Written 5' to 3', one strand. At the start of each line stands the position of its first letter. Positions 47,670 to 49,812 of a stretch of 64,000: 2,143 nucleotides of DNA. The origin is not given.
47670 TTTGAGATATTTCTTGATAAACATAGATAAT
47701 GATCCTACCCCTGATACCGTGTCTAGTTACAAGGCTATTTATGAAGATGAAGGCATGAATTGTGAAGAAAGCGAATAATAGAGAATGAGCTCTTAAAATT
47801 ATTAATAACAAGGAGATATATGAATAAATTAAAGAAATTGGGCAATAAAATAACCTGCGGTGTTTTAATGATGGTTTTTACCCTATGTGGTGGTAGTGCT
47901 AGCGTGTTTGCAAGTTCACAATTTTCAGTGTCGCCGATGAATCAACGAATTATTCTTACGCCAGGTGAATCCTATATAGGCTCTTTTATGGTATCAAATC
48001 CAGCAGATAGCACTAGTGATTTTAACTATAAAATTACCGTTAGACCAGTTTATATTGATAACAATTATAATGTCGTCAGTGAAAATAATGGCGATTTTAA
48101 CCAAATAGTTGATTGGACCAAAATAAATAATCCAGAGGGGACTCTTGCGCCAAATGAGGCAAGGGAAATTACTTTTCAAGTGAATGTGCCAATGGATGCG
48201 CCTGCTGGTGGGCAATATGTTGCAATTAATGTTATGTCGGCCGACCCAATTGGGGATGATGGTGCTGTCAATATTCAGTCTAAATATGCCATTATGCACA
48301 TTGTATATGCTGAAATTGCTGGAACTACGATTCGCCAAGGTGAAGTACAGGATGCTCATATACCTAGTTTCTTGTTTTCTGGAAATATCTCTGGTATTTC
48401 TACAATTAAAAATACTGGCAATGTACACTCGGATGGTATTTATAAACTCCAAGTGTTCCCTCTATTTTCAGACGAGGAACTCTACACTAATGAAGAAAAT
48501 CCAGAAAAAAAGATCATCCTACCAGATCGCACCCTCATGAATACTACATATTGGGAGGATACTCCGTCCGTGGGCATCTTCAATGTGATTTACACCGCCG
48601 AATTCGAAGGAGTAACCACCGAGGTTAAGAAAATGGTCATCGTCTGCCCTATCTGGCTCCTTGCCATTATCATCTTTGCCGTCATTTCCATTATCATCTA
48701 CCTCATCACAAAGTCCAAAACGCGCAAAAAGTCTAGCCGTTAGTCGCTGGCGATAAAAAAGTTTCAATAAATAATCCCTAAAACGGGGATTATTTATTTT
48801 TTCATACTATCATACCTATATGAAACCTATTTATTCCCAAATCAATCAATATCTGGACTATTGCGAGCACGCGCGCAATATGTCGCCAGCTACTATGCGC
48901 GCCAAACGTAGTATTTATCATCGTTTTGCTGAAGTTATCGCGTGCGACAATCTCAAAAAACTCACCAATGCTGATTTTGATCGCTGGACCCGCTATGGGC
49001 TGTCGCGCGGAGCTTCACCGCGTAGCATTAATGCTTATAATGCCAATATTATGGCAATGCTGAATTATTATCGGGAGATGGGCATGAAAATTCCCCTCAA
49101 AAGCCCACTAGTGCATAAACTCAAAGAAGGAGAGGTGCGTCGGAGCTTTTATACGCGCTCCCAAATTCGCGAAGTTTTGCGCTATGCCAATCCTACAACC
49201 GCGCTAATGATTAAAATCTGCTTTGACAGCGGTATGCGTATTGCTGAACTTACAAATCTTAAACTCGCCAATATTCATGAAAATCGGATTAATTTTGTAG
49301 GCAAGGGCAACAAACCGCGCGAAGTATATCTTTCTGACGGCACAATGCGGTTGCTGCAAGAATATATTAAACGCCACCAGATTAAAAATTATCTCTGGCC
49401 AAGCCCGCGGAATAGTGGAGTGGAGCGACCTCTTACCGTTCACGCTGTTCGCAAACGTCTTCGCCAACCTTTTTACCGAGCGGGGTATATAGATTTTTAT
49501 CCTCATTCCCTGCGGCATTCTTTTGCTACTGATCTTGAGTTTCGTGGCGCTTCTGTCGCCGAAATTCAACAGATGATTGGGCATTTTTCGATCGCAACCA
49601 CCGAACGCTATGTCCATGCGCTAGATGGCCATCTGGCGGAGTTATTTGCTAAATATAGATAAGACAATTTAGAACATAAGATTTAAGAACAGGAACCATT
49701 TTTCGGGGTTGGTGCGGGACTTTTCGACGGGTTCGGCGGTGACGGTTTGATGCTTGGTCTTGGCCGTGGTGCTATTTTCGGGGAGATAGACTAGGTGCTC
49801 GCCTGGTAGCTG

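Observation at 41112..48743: Candidate invertible-promoter switch between two alternative surface-protein cassettes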

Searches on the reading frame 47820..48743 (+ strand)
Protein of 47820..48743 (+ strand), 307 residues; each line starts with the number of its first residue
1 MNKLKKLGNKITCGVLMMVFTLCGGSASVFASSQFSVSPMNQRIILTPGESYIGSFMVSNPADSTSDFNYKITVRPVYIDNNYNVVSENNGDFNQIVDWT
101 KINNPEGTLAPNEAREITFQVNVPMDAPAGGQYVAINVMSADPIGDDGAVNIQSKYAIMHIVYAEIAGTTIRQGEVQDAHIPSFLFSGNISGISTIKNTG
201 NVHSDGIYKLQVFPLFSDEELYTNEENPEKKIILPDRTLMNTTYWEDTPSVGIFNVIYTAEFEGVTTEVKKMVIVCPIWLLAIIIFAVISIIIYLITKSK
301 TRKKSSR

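Call 5: search_protein_families(library=pfam, proteins=[window:47820-48743:+], max_evalue=0.1)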
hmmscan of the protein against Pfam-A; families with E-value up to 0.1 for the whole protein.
window:47820-48743:+ (307 aa): 4 families
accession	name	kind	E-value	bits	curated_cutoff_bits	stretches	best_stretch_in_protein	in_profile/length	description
PF10633.15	NPCBM_assoc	-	0.0017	18.9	24.4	1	106-137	44-74/78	NPCBM-associated, NEW3 domain of alpha-galactosidase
PF06030.18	WxLIP_PGBD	-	0.041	14.4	27.3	0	95-138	76-119/121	WxL Interacting Protein, peptidoglycan binding domain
PF23619.1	Ig_VWA7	-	0.065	13.9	27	0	46-130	12-75/104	VWA7 Ig-like domain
PF02009.21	RIFIN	-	0.077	13.3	32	0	259-304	269-314/327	Rifin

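Call 15: find_related_loci(query=A1, collection=genome_contigs, flank=10000)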
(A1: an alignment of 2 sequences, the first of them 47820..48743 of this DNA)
Query A1 (307 aa) in genome_contigs; peptide patterns used: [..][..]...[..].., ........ (x = any residue, [..] = any of these).
313 stretches matched a pattern; 188 encode a relative of the query (tblastn E <= 1e-3); the best 80 are kept; 75 distinct loci.
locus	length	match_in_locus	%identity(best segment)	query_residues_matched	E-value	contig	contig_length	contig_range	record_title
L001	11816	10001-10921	57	1-307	2e-124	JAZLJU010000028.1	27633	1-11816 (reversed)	MAG: Candidatus Nanosyncoccus sp. isolate T1900044961_TA20190021.MAGScoT_cleanbin_000080 SGB_3952_k141_2025267, whole ge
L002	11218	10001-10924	56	1-307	8e-115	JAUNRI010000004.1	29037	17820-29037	MAG: Candidatus Saccharibacteria bacterium isolate S3M_St_33 NODE_211_length_29037_cov_6.853150, whole genome shotgun se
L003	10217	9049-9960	58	5-307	7e-111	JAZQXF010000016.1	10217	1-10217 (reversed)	MAG: Candidatus Nanosyncoccus sp. isolate T1900045162_TC20190156.MAGScoT_cleanbin_000032 SGB_5090_k141_1001775, whole ge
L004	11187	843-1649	59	36-303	6e-109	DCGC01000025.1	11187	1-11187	MAG TPA_asm: Candidatus Saccharibacteria bacterium UBA1788 UBA1788_contig_153156, whole genome shotgun sequence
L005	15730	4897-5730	57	3-279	7e-103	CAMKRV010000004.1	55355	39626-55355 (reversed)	MAG: uncultured Candidatus Saccharibacteria bacterium isolate SRR12081301_bin.18_metaWRAP_v1.3_MAG genome assembly, cont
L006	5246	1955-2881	50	3-303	7e-100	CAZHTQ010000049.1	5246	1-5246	MAG TPA_asm: uncultured Candidatus Saccharibacteria bacterium isolate SRP278969_co2_178 genome assembly, contig: NODE_24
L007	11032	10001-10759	58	33-285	2e-99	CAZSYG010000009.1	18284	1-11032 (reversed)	MAG TPA_asm: uncultured Candidatus Saccharibacteria bacterium isolate SRP278969_co2_170 genome assembly, contig: NODE_30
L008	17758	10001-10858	55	22-305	3e-98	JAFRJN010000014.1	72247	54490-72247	Candidatus Saccharibacteria bacterium isolate RGIG2527 Goat_Jejunum-4__c218969, whole genome shotgun sequence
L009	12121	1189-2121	49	6-307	4e-98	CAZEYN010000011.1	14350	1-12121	MAG TPA_asm: uncultured Candidatus Saccharibacteria bacterium isolate binchicken_co323_393 genome assembly, contig: NODE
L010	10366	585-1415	55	33-307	3e-98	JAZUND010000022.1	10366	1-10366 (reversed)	MAG: Candidatus Nanosyncoccus sp. isolate T1900044889_TS20190355.MAGScoT_cleanbin_000054 SGB_3245_k141_2275980, whole ge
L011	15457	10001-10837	54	3-281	5e-97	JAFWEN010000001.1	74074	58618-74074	Candidatus Saccharibacteria bacterium isolate RGIG5667 Sheep_Duodenum-4__c318, whole genome shotgun sequence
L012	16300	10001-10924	48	4-306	1e-96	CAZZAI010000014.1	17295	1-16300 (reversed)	MAG TPA_asm: uncultured Candidatus Saccharibacteria bacterium isolate SRP278969_co2_155 genome assembly, contig: NODE_33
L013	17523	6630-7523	51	4-302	3e-94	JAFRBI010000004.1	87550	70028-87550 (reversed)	Candidatus Saccharibacteria bacterium isolate RGIG2340 Goat_Ileum-1__c43416, whole genome shotgun sequence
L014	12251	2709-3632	53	1-296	1e-96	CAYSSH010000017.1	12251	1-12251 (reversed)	MAG TPA_asm: uncultured Candidatus Saccharibacteria bacterium isolate SRP278969_co2_660 genome assembly, contig: NODE_61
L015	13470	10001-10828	55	35-307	8e-96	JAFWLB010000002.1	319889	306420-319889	Candidatus Saccharibacteria bacterium isolate RGIG5837 Sheep_Jejunum-1__c629, whole genome shotgun sequence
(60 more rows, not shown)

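Call 56: find_homologous_proteins(query=window:47820-48743:+, max_evalue=0.00001)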
Query window:47820-48743:+ (307 aa): 983 proteins with E <= 0.00001 among 1571 candidates; the best 120 are listed.
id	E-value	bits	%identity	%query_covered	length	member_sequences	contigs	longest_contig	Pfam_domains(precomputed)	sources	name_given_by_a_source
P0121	1.2e-200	683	100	100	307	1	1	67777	-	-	-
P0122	2.6e-130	452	69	95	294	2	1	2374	-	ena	-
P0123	1.8e-129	449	62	100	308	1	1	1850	-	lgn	-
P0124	3.9e-127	442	63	99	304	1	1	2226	-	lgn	-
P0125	3.0e-122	426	63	100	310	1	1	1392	-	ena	-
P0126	3.0e-120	419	65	96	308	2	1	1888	-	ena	-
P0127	3.0e-120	419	64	97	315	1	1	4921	-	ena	-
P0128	1.1e-118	414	58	100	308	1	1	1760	-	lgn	-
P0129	6.6e-118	411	57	100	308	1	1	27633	-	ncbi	-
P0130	7.4e-116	405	62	98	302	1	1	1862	-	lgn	-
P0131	3.3e-114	399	59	98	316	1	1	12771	-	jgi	jgi:hypothetical protein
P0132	9.1e-114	398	58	100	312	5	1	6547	-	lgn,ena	-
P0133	1.2e-113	397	59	100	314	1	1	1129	-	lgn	-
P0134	2.6e-113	396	56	100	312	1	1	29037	-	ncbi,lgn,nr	ncbi:MAG: hypothetical protein Q4F58_00680 [Candidatus Saccharibacteria bacterium]|nr:hypothetical p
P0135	5.3e-113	395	57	99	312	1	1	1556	-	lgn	-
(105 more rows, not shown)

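Call 64: predict_structure(alignment_id=A5)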
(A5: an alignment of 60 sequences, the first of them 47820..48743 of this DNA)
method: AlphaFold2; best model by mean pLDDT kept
length: 307 residues; sequences in the alignment: 60
mean_pLDDT: 88.5   pTM: 0.64
mean pLDDT of the five models: 88.5, 87.1, 86.1, 84.4, 84.2
residues with pLDDT >= 90: 200; 70-90: 77; 50-70: 30; < 50: 0
segments of 3 or more residues with pLDDT < 50: none
pLDDT, mean of each block of 10 residues (from residue 1): 79 88 62 82 95 96 90 89 76 83 94 96 92 92 63 80 92 93 92 94 92 94 95 89 95 96 95 95 96 94 68
secondary structure, 60 per line:
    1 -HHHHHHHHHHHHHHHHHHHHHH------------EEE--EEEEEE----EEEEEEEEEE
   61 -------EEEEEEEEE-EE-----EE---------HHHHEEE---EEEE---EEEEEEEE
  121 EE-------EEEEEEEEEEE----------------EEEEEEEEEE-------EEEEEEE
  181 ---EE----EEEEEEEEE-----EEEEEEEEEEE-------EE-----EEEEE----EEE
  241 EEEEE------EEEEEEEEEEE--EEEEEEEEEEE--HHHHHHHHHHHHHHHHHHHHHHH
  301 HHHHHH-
elements in order: H2-23 E36-38 E41-46 E51-60 E68-76 H96-99 E100-102 E106-109 E113-122 E130-140 E157-166 E174-180 E190-198 E204-214 E229-233 E238-245 E252-262 E265-275 H278-306

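Call 67: fold_search(model_id=the predicted structure, library=pdb)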
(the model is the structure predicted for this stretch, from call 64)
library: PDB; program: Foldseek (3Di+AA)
matches with E <= 10: 1808; with E <= 0.001: 420
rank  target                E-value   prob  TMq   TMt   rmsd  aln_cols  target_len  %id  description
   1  9i1y_A                6.7e-11  1.00  0.35  0.38   8.9       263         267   12  WxLIP from Enterococcus faecium (released 2026-01-28)
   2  9i1y_B                1.9e-10  1.00  0.36  0.40   8.8       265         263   12  WxLIP from Enterococcus faecium (released 2026-01-28)
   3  9i25_C                2.1e-10  1.00  0.36  0.41   8.7       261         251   12  WxLIP from Enterococcus faecium locus A bound to long WxL (released 2026-01-28)
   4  6k73_B                6.3e-10  1.00  0.29  0.40  10.8       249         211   15  Chaperone-tip adhesin complex is vital for synergistic activation of CFA/I fimbriae biogenesis (released 2020-06-10)
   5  4y2o_A                1.8e-09  1.00  0.28  0.39  11.9       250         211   16  Structure of CFA/I pili chaperone-major subunit complex (CfaA-CfaB) (released 2016-08-10)
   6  4ncd                  1.9e-09  1.00  0.28  0.39  11.5       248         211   15  Crystal Structure of Class 5 Fimbriae Chaperone CfaA (released 2014-08-27)
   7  7sqc_F0               3.1e-09  1.00  0.24  0.24  14.4       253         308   13  Ciliary C1 central pair apparatus isolated from Chlamydomonas reinhardtii (released 2022-04-13)
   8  6fqa_A                3.5e-09  1.00  0.30  0.39  13.3       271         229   12  Crystal structure of the CsuC-CsuA/B chaperone-subunit preassembly complex of the archaic chaperone-usher Csu pili of  (released 2018-09-26)
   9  9fh8_A                5.9e-09  1.00  0.27  0.29  13.8       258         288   12  Crystal structure of the SPD-2 domain of Apis dorsata CEP192 (released 2025-03-26)
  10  4kkp_B                1.4e-08  1.00  0.26  0.32  17.9       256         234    9  Crystal structure of Vibrio cholerae RbmA (crystal form 2) (released 2013-05-22)
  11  7sqc_F1               1.4e-08  1.00  0.24  0.16  14.7       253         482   14  Ciliary C1 central pair apparatus isolated from Chlamydomonas reinhardtii (released 2022-04-13)
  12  9ijj_C                1.5e-08  1.00  0.25  0.09  13.3       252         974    9  In situ structure of the central apparatus in mouse sperm axoneme. (released 2025-06-04)
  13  4dwh_C                4.2e-08  1.00  0.28  0.41  12.4       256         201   11  Structure of the major type 1 pilus subunit FIMA bound to the FIMC (2.5 A resolution) (released 2012-05-30)
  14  9ijj_E                4.5e-08  1.00  0.25  0.17  13.0       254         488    8  In situ structure of the central apparatus in mouse sperm axoneme. (released 2025-06-04)
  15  7sqc_2B               5.0e-08  1.00  0.29  0.13  13.6       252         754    8  Ciliary C1 central pair apparatus isolated from Chlamydomonas reinhardtii (released 2022-04-13)
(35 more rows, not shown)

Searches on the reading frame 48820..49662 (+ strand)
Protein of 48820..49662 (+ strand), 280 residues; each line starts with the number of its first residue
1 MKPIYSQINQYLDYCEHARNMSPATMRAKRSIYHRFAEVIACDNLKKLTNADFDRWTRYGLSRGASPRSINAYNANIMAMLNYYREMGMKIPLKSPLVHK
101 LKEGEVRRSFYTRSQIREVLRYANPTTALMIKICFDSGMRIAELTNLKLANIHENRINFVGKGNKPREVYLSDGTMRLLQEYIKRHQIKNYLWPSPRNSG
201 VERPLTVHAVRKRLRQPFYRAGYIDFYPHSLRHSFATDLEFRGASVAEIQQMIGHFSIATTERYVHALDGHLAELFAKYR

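Call 6: search_protein_families(library=ncbifam, proteins=[window:48820-49662:+], max_evalue=0.1)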
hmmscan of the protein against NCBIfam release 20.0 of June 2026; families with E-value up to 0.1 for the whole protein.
window:48820-49662:+ (280 aa): 12 families
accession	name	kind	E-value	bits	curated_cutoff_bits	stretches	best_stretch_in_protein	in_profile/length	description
NF040815.2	recomb_XerA_Arch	equivalog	1.3e-38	133.1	220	1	10-270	2-257/263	site-specific tyrosine recombinase/integron integrase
TIGR02224.1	recomb_XerC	equivalog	3.3e-33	115.3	335.15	1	10-278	2-288/295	tyrosine recombinase XerC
TIGR02225.1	recomb_XerD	equivalog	4.6e-30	104.9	329.6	1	10-278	2-285/290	site-specific tyrosine recombinase XerD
NF001399.0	PRK00283.1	subfamily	3.2e-29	102.1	279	1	6-279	7-295/300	tyrosine recombinase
TIGR02249.1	integrase_gron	subfamily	2.6e-22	79.6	265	2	18-187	11-181/315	integron integrase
NF003462.0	PRK05084.1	equivalog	9.8e-15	54.1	267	1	130-270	200-347/360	tyrosine recombinase XerS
NF002331.0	PRK01287.1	subfamily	7.3e-13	48.2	371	1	4-276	26-321/365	site-specific tyrosine recombinase XerC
NF011946.0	PRK15417.1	equivalog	6.3e-09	35.5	435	1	227-269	275-317/337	integron integrase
NF007371.0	PRK09871.1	subfamily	3.9e-07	29.8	222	1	130-276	31-183/198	tyrosine-type DNA invertase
NF007370.0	PRK09870.1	subfamily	2.7e-06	27.1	221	1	224-272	136-184/200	tyrosine-type DNA invertase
NF040693.1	recomb_GmtY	equivalog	0.004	16.5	340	1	228-266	393-431/441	gamma-mobile-trio recombinase GmtY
NF004781.0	PRK06127.1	subfamily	0.079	12.6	291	0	114-152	97-135/269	enoyl-CoA hydratase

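Call 44: search_protein_families(library=padloc, proteins=[window:48820-49662:+], max_evalue=0.01)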
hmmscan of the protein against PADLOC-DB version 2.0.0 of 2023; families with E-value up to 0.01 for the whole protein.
window:48820-49662:+ (280 aa): 0 families

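Call 75: search_solved_structures(query=window:48820-49662:+, max_evalue=1e-10, show_alignments=1)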
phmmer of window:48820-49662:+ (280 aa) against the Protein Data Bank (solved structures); distinct sequences matched with E-value up to 1e-10: 8.
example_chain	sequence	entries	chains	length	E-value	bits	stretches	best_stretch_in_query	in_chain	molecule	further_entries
4a8e_A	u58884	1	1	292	3.1e-18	69.7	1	63-278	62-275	PROBABLE TYROSINE RECOMBINASE XERC-LIKE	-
5hxy_A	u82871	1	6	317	6.2e-18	68.8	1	10-280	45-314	Tyrosine recombinase XerA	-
1a0p_A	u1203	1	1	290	6.6e-14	55.6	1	127-275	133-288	SITE-SPECIFIC RECOMBINASE XERD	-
2a3v_A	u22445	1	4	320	1.4e-13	54.5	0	209-270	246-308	site-specific recombinase IntI4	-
5dcf_A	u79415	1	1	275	1.4e-13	54.5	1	129-277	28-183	Tyrosine recombinase XerD,DNA translocase FtsK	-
5c6k_A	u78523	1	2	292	2.2e-13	53.8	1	58-273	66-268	Integrase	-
5dor_A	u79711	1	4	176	1.2e-11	48.1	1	112-273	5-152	Integrase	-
9i5v_14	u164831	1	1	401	8.1e-11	45.4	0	128-275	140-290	Ribosome-associated translation inhibitor RaiA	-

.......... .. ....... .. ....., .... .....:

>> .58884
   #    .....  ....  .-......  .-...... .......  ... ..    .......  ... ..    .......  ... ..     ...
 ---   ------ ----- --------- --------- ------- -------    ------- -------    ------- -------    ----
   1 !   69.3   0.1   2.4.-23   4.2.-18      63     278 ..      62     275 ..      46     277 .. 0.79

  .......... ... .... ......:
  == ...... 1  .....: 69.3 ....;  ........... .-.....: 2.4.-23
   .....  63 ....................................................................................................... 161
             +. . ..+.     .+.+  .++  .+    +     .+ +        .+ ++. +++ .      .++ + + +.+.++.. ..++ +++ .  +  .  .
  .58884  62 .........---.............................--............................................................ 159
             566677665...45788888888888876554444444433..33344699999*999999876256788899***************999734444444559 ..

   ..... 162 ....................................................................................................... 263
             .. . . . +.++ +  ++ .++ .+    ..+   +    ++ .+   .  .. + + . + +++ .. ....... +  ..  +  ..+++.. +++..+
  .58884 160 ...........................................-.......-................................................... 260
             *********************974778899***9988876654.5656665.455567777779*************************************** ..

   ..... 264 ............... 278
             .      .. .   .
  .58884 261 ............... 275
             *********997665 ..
